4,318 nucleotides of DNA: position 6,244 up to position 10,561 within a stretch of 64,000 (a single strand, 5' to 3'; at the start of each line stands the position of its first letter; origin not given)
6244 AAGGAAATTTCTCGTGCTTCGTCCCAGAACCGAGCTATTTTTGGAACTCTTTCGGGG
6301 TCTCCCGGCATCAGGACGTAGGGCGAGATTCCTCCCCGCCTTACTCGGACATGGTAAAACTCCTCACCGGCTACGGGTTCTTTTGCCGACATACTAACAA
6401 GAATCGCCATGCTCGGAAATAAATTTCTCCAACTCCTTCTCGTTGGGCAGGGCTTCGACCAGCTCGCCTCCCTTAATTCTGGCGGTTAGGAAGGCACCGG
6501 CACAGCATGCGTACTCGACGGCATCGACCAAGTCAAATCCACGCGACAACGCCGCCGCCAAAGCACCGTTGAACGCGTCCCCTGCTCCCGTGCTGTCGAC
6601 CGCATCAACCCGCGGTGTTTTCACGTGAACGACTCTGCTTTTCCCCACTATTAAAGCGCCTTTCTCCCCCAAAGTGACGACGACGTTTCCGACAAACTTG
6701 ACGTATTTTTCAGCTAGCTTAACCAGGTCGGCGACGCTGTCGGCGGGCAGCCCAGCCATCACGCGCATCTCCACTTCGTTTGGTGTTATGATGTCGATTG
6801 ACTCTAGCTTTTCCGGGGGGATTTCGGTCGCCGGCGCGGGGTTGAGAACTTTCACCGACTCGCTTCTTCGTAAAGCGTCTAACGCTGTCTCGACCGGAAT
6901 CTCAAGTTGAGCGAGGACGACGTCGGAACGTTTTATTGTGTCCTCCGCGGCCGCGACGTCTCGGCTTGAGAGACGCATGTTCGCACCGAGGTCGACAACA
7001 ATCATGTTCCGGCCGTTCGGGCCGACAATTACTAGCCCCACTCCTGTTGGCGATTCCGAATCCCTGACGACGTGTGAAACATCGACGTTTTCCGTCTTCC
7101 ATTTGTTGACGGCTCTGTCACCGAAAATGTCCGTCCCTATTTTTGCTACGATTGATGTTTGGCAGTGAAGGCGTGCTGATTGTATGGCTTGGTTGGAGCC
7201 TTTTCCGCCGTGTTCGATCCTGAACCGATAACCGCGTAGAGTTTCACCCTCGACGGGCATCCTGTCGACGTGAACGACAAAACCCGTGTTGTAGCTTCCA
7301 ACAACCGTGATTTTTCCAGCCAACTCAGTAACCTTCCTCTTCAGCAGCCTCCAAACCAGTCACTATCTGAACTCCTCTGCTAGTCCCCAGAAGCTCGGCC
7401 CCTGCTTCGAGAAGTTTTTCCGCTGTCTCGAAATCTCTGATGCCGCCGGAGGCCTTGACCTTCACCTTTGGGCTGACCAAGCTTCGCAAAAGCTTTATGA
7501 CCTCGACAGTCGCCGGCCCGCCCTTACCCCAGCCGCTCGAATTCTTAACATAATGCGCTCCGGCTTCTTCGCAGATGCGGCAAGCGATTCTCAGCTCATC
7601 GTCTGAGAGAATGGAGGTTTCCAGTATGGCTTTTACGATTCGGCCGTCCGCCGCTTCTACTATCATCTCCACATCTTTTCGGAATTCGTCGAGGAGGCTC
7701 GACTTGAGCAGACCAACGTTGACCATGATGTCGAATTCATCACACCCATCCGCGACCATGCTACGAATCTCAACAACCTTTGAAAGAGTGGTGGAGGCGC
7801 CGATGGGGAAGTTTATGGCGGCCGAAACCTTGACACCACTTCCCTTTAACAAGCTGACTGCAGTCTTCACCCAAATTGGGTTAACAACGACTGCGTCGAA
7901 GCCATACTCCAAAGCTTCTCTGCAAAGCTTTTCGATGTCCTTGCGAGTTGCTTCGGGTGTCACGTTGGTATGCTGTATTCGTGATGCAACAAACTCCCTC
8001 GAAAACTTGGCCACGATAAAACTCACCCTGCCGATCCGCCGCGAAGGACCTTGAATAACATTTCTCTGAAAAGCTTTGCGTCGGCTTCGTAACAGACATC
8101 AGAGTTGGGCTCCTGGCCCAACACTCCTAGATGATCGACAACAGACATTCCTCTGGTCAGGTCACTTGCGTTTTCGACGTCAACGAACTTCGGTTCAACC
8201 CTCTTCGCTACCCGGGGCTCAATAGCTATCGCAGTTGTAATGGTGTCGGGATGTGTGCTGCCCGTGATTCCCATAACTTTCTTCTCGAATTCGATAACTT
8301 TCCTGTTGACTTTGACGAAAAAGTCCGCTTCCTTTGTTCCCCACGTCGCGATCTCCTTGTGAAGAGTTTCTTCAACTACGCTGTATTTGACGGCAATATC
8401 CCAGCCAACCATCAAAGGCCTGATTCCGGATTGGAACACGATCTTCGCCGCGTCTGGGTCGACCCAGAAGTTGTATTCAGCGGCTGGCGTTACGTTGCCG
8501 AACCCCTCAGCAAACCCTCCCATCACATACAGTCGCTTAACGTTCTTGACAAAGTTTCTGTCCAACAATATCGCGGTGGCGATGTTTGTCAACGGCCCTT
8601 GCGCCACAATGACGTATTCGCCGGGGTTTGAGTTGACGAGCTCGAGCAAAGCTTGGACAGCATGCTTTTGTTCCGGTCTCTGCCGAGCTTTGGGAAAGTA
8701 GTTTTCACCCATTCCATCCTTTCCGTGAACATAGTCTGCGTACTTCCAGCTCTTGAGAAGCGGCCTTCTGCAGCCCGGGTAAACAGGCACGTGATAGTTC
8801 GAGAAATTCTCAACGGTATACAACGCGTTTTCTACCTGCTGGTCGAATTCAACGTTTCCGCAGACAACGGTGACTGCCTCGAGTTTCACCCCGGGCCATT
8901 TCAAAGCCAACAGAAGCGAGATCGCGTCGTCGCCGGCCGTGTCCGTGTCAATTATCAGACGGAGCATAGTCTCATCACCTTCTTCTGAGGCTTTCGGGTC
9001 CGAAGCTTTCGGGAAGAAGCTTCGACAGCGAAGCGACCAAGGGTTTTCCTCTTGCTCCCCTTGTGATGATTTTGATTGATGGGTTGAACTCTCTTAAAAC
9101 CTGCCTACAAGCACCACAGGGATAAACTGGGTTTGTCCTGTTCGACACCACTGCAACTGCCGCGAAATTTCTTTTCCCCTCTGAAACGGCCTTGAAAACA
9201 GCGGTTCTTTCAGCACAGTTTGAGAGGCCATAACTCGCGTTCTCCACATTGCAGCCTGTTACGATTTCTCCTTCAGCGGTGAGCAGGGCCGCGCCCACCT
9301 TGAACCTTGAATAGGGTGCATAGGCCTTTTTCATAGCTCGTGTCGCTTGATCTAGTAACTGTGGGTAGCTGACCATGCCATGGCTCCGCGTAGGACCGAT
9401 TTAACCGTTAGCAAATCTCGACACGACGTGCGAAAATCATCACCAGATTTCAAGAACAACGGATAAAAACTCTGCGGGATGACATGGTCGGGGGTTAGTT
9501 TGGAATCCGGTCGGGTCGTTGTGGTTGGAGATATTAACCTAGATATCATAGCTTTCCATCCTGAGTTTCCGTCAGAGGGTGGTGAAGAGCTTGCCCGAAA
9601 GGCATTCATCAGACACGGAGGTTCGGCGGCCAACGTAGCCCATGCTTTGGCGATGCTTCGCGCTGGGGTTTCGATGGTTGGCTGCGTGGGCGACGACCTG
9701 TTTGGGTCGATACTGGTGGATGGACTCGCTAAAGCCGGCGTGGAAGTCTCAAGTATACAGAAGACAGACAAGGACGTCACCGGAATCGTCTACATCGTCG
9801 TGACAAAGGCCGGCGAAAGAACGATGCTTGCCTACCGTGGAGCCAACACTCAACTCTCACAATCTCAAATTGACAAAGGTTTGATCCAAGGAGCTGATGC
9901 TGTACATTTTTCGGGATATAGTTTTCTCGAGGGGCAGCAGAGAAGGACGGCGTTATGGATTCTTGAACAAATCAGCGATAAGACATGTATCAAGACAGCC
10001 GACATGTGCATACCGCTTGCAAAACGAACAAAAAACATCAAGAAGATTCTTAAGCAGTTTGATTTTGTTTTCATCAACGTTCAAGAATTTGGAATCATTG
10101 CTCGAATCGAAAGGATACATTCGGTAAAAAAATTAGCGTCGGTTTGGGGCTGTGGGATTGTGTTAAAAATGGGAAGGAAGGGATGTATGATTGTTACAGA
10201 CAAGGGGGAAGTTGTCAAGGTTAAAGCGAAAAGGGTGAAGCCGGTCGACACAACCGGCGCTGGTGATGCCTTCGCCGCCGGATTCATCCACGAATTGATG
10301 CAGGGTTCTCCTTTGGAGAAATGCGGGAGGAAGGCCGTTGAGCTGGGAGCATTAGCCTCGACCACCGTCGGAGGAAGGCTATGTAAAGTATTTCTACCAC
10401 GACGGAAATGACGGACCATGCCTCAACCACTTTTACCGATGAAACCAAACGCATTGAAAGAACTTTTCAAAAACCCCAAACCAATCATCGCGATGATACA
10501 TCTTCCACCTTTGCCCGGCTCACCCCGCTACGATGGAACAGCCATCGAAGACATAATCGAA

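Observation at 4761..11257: Two paralogous BtpA/SgcQ TIM-barrel genes wired into the nucleoside island, one directly coupled to a non-ribokinase PfkB kinase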

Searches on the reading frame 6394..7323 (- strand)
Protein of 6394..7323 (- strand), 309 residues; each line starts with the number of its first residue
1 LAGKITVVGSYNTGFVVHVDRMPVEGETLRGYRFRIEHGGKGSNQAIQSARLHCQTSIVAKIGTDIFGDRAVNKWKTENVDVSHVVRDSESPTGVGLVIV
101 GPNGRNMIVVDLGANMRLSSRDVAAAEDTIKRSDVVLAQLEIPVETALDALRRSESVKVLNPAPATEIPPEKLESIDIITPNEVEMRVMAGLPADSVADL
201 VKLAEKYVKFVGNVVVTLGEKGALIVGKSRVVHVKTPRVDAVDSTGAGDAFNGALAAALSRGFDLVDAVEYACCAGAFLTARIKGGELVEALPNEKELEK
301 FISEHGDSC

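Call 3: search_protein_families(library=pfam, proteins=[window:6394-7323:-])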
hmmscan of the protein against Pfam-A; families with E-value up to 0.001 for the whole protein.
window:6394-7323:- (309 aa): 3 families
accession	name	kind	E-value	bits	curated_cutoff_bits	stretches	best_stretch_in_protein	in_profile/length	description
PF00294.29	PfkB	-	3.3e-55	188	25.8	1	4-282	3-292/302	pfkB family carbohydrate kinase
PF08543.17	Phos_pyr_kin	-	6.2e-12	45.8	27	1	166-283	110-232/246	Phosphomethylpyrimidine kinase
PF01256.23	Carb_kinase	-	9.3e-08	32.3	27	1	174-276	115-216/242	NAD(P)H-hydrate dehydratase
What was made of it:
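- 6394..7323 (-): PfkB1, a ribokinase-like kinase (possibly ribokinase or deoxyribokinase). PF00294 E=3.3e-55 (call 3).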

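Call 7: search_protein_families(library=ncbifam, proteins=[window:6394-7323:-], max_evalue=0.00001)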
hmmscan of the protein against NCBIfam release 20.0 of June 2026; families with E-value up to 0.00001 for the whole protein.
window:6394-7323:- (309 aa): 28 families (the best 25 are shown)
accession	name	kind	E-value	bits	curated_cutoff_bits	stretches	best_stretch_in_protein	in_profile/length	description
TIGR02152.1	D_ribokin_bact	equivalog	3.8e-85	285.8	299.65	1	5-298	1-296/298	ribokinase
NF008353.0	PRK11142.1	equivalog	4.5e-73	246.4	341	1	2-305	2-306/307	ribokinase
TIGR04382.1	myo_inos_iolC_N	equivalog_domain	3e-25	89.2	300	2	173-302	186-309/309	5-dehydro-2-deoxygluconokinase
NF040938.1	KDG_KDGal_kin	equivalog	7.7e-23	81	400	1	39-304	30-305/305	bifunctional 2-dehydro-3-deoxygluconokinase/2-dehydro-3-deoxygalactonokinase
NF049991.1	TagKinase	equivalog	1.2e-21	76.9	420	2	173-305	192-318/321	tagatose kinase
NF053626.1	RibKinHalex1628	equivalog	1.7e-20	73.7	330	1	5-302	4-291/293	ATP-dependent ribose-1-phosphate kinase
TIGR03168.1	1-PFK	subfamily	5.3e-20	71.5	216.4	1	176-279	177-281/305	hexose kinase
TIGR02198.1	rfaE_dom_I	equivalog_domain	3.5e-19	69.1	345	1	38-283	46-300/315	D-glycero-beta-D-manno-heptose-7-phosphate kinase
NF006957.1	PRK09434.1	equivalog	1.8e-18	67.1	450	2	177-298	181-302/302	fructokinase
NF041332.1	KDG_KDGal_kin_Halo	equivalog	7.3e-18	65.1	440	1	144-303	161-311/320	bifunctional 2-dehydro-3-deoxygluconokinase/2-dehydro-3-deoxygalactonokinase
TIGR03828.1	pfkB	equivalog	1e-17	64.2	292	1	177-280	178-282/305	1-phosphofructokinase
NF041134.1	R1P_kin_Thcocales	equivalog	1.9e-17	63.6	500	1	6-280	4-262/291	ADP-dependent ribose-1-phosphate kinase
NF008454.0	PRK11316.1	equivalog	2.1e-14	53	521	1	37-283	48-298/475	bifunctional D-glycero-beta-D-manno-heptose-7-phosphate kinase/D-glycero-beta-D-manno-heptose 1-phosphate adenylyltransferase HldE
NF041320.1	pfkB_Halo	equivalog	1.5e-13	50.8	400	1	16-277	14-274/302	1-phosphofructokinase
NF041164.1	NucKinThplmales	equivalog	1e-12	47.9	450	1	8-273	7-265/295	nucleoside kinase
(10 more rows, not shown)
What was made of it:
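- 6394..7323 (-): TIGR02152 ribokinase 285.8 bits against 299.65, just below cut-off (call 7).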

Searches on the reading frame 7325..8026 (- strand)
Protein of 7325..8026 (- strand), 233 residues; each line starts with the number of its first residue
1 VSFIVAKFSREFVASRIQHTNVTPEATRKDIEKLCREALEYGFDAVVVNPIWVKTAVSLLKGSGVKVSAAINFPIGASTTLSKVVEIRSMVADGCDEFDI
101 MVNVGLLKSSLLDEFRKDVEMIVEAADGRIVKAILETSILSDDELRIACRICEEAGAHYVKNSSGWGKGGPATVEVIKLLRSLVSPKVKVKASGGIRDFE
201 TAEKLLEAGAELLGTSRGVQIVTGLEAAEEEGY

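Call 3: search_protein_families(library=pfam, proteins=[window:7325-8026:-])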
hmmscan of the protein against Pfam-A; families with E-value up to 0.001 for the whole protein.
window:7325-8026:- (233 aa): 1 family
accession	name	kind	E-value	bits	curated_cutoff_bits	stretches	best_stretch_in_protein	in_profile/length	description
PF01791.15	DeoC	-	7.6e-08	32.7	23.8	1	22-210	15-217/229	DeoC/LacD family aldolase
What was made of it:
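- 7325..8026 (-): Deoxyribose-phosphate aldolase (DeoC). PF01791 (call 3).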

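Call 7: search_protein_families(library=ncbifam, proteins=[window:7325-8026:-], max_evalue=0.00001)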
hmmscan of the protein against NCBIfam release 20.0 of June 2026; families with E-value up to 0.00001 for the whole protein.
window:7325-8026:- (233 aa): 1 family
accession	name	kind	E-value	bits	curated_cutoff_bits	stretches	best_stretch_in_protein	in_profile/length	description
TIGR00126.1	deoC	equivalog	4.9e-68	228.7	117.3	1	14-222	3-210/211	deoxyribose-phosphate aldolase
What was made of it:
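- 7325..8026 (-): TIGR00126 228.7 bits against 117.3 (call 7).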

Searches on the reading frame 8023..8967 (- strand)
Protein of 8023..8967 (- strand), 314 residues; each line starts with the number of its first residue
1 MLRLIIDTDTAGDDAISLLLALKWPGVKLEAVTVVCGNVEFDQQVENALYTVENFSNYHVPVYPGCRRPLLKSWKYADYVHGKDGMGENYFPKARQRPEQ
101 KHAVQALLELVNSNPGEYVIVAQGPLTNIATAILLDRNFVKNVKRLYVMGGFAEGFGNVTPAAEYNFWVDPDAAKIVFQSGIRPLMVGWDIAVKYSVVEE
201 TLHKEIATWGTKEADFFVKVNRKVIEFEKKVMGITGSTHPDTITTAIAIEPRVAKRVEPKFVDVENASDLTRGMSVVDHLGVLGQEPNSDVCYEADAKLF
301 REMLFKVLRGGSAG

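Call 3: search_protein_families(library=pfam, proteins=[window:8023-8967:-])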
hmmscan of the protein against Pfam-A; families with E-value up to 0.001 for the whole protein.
window:8023-8967:- (314 aa): 1 family
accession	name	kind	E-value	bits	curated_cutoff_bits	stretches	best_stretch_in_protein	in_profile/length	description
PF01156.24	IU_nuc_hydro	-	4.1e-87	293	34.2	1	4-301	1-296/297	Inosine-uridine preferring nucleoside hydrolase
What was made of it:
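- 8023..8967 (-): Inosine-uridine-preferring nucleoside hydrolase (IUNH). PF01156 E=4.1e-87 (call 3).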

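Call 7: search_protein_families(library=ncbifam, proteins=[window:8023-8967:-], max_evalue=0.00001)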
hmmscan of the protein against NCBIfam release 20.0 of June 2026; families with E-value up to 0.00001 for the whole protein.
window:8023-8967:- (314 aa): 4 families
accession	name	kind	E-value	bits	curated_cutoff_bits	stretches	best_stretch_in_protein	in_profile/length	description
NF008036.0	PRK10768.1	equivalog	1.9e-59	201.3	382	1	2-308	3-300/304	ribonucleoside hydrolase RihC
NF007761.0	PRK10443.1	equivalog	1.8e-55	188.2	433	1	2-308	3-307/311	pyrimidine-specific ribonucleoside hydrolase RihA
NF052221.1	UridNuclsHydUriH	equivalog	4.9e-53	180.3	450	1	4-307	2-305/310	uridine-preferring nucleoside hydrolase UriH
NF007417.0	PRK09955.1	equivalog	2.2e-50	171.3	459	1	3-310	5-308/313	ribosylpyrimidine nucleosidase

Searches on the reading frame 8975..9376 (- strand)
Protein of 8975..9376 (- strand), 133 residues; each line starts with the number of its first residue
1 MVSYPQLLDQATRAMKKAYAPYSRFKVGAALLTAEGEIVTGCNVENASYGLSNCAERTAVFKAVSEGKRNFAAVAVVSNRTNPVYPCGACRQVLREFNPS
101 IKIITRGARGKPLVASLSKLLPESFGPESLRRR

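Call 3: search_protein_families(library=pfam, proteins=[window:8975-9376:-])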
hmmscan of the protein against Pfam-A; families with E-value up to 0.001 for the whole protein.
window:8975-9376:- (133 aa): 3 families
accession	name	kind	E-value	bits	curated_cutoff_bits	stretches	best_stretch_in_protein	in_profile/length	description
PF00383.29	dCMP_cyt_deam_1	-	3.4e-20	72.3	25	1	6-98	6-94/102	Cytidine and deoxycytidylate deaminase zinc-binding region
PF08211.18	dCMP_cyt_deam_2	-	1e-12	48.8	25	1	6-70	43-107/130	Cytidine and deoxycytidylate deaminase zinc-binding region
PF14421.12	LmjF365940-deam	-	4.4e-05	23.7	27.1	0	79-105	174-203/218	LmjF365940 subfamily CDD/CDA-like deaminase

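Call 7: search_protein_families(library=ncbifam, proteins=[window:8975-9376:-], max_evalue=0.00001)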
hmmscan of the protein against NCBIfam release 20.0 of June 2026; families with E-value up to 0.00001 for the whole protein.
window:8975-9376:- (133 aa): 7 families
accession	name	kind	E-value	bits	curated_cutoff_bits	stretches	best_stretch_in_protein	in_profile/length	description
NF004064.0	PRK05578.1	equivalog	1.4e-47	161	74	1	4-131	6-129/130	cytidine deaminase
TIGR01354.1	cyt_deam_tetra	equivalog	5.5e-44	149.5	113.65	1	6-129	2-125/126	cytidine deaminase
NF009076.0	PRK12411.1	equivalog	1.3e-43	148.1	216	1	6-130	5-130/132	cytidine deaminase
TIGR01355.1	cyt_deam_dimer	equivalog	2e-17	63.4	275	2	6-68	176-238/283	cytidine deaminase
NF005314.0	PRK06848.1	equivalog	3.5e-17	62.7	131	1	6-125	9-134/139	cytidine deaminase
NF006537.0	PRK09027.1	equivalog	4.1e-15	56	153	1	16-131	62-171/295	cytidine deaminase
NF006155.0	PRK08298.1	equivalog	5.2e-09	36.2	129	1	6-122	6-126/136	cytidine deaminase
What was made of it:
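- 8975..9376 (-): Cytidine deaminase (Cdd). NF004064 161 bits against 74 (call 7).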

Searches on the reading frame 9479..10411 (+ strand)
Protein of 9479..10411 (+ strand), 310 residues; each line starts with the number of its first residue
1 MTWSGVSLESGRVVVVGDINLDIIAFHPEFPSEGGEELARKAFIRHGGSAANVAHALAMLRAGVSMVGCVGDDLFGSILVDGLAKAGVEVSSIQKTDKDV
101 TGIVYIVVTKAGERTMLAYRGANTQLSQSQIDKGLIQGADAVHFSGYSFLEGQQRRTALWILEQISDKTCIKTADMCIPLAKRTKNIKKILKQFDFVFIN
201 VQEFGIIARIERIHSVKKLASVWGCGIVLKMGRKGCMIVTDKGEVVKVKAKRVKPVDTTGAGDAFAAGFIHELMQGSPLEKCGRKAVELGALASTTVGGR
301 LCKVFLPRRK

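Call 3: search_protein_families(library=pfam, proteins=[window:9479-10411:+])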
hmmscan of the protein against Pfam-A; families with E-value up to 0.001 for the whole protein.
window:9479-10411:+ (310 aa): 3 families
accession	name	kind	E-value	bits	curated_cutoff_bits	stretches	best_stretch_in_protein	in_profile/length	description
PF00294.29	PfkB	-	7.5e-54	183.5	25.8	1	12-302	3-298/302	pfkB family carbohydrate kinase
PF23037.1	KOWx_SPT5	-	4.5e-05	23.5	20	0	194-212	8-26/49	Transcription elongation factor SPT5, KOWx domain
PF08543.17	Phos_pyr_kin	-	0.00018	21.4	27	1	185-287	110-225/246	Phosphomethylpyrimidine kinase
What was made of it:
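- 9479..10411 (+): PfkB2, a non-ribokinase PfkB kinase and the first gene of the PfkB2-BtpA2-Bmp-permease operon. PF00294 E=7.5e-54 (call 3).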

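Call 7: search_protein_families(library=ncbifam, proteins=[window:9479-10411:+], max_evalue=0.00001)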
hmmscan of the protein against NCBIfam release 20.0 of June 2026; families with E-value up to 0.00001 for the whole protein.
window:9479-10411:+ (310 aa): 23 families
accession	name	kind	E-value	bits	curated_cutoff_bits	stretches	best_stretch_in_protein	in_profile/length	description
NF053626.1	RibKinHalex1628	equivalog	2.9e-44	151.7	330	1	12-300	3-279/293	ATP-dependent ribose-1-phosphate kinase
TIGR02152.1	D_ribokin_bact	equivalog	3.3e-44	151.4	299.65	1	13-299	1-286/298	ribokinase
TIGR04382.1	myo_inos_iolC_N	equivalog_domain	1.3e-34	119.8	300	1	46-295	33-291/309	5-dehydro-2-deoxygluconokinase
NF041134.1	R1P_kin_Thcocales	equivalog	1.8e-29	103.1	500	1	13-301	3-270/291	ADP-dependent ribose-1-phosphate kinase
NF008353.0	PRK11142.1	equivalog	1.7e-28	100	341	1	11-299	3-289/307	ribokinase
NF040938.1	KDG_KDGal_kin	equivalog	6.4e-27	94.4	400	1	46-297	28-287/305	bifunctional 2-dehydro-3-deoxygluconokinase/2-dehydro-3-deoxygalactonokinase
NF049991.1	TagKinase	equivalog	1e-26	93.5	420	1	10-298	7-300/321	tagatose kinase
NF006957.1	PRK09434.1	equivalog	7.5e-26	91.3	450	1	45-298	25-291/302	fructokinase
NF047869.1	myo_kin_aldol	exception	1.1e-23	83.5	600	2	178-293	190-311/586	bifunctional 5-dehydro-2-deoxygluconokinase/5-dehydro-2-deoxyphosphogluconate aldolase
NF052444.1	DhDoxglucKinKdgK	equivalog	1e-17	64.5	400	1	47-289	25-285/303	2-dehydro-3-deoxygluconokinase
TIGR03168.1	1-PFK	subfamily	1.4e-17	63.6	216.4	1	223-303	211-291/305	hexose kinase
NF007416.0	PRK09954.1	equivalog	1.2e-16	60.6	561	1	10-294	57-340/362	sugar kinase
NF007321.0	PRK09813.1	equivalog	1.3e-16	60.9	247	1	46-288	23-249/261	fructoselysine 6-kinase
TIGR03828.1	pfkB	equivalog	8.2e-16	57.9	292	1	223-303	211-291/305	1-phosphofructokinase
TIGR02198.1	rfaE_dom_I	equivalog_domain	1.5e-13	50.6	345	1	8-103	5-103/315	D-glycero-beta-D-manno-heptose-7-phosphate kinase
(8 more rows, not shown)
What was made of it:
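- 9479..10411 (+): NF053626 (R1P kinase) 151.7 bits and TIGR02152 151.4 bits, both far below cut-off (call 7).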

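Call 52: search_solved_structures(query=window:9479-10411:+, max_evalue=1e-10)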
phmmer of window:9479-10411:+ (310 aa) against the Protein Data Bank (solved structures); distinct sequences matched with E-value up to 1e-10: 40.
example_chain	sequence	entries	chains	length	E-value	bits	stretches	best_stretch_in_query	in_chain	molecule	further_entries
4x8f_A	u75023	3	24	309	7.6e-22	81.4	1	11-299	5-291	Ribokinase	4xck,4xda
11bl_A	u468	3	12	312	1.1e-21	80.9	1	12-299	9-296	Ribokinase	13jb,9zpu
3ewm_A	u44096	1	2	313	3.3e-21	79.3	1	35-294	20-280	Uncharacterized sugar kinase PH1459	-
3h49_A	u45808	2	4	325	1e-20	77.7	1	44-299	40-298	Ribokinase | Uncharacterized sugar kinase ydjH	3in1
1v19_A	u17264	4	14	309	2.7e-20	76.3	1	27-297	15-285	2-KETO-3-DEOXYGLUCONATE KINASE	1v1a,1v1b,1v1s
3gbu_A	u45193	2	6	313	1.1e-19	74.3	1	35-294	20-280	Uncharacterized sugar kinase PH1459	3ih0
6znx_A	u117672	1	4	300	1.4e-19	74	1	13-300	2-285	Ribokinase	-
8cqx_A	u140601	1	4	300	3.4e-19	72.7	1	13-300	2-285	Ribokinase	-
4e3a_A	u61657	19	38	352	7.6e-19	71.5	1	44-290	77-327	sugar kinase protein | Probable sugar kinase protein | sugar kinase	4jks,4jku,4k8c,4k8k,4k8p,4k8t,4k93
5zwy_A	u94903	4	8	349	1.5e-18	70.6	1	13-301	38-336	Ribokinase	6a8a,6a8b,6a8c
3hj6_A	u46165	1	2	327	3.8e-18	69.2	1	13-282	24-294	Fructokinase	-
3ubo_A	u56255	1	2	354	4.7e-18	68.9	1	45-297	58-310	adenosine kinase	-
1gqt_A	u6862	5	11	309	2e-17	66.9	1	10-299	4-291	RIBOKINASE | PROTEIN (RIBOKINASE)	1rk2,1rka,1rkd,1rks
2fv7_A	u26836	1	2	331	8.6e-17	64.8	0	9-129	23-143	Ribokinase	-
5byc_A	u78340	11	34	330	9.4e-17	64.7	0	10-129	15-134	Ribokinase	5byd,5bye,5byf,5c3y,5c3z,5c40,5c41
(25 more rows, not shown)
